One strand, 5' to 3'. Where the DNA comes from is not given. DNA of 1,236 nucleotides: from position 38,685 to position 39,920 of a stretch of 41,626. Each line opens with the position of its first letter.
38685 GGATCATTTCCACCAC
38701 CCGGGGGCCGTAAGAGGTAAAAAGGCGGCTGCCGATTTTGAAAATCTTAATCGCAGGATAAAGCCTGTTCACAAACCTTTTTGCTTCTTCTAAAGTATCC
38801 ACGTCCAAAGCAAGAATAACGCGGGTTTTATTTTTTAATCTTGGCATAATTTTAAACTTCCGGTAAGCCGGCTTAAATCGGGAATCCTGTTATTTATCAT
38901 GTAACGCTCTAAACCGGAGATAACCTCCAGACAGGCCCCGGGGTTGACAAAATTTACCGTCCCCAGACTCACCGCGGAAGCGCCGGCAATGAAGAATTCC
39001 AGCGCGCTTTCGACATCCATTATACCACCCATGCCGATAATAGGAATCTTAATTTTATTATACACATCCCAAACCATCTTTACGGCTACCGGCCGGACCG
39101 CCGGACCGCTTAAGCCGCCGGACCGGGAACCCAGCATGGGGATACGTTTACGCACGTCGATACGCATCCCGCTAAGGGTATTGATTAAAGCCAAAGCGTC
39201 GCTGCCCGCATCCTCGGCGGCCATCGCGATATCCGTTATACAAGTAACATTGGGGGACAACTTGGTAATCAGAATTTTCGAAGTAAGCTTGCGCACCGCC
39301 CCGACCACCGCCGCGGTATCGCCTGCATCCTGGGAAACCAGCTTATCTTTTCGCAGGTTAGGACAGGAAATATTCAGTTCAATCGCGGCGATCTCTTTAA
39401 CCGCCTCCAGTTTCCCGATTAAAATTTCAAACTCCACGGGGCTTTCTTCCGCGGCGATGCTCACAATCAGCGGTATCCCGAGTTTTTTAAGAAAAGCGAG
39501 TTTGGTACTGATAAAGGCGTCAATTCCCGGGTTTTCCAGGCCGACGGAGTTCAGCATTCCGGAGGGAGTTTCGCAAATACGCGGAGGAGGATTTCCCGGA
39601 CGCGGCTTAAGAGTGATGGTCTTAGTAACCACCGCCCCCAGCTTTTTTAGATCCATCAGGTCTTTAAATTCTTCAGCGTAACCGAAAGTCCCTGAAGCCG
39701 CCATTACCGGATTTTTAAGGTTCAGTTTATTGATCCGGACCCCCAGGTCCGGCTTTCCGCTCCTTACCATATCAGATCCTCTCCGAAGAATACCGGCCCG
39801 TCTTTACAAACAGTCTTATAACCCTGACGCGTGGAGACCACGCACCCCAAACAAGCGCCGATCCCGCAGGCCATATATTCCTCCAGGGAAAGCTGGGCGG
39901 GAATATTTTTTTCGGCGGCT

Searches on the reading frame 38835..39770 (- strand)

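Call 67: search_protein_families(library=pfam, proteins=[window:38835-39770:-], max_evalue=0.00001)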
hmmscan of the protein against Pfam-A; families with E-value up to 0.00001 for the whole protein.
window:38835-39770:- (311 aa): 1 family
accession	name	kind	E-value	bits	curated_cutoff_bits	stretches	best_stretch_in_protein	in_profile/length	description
PF01180.27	DHO_dh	-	1.6e-72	244.6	27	1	10-291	3-291/291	Dihydroorotate dehydrogenase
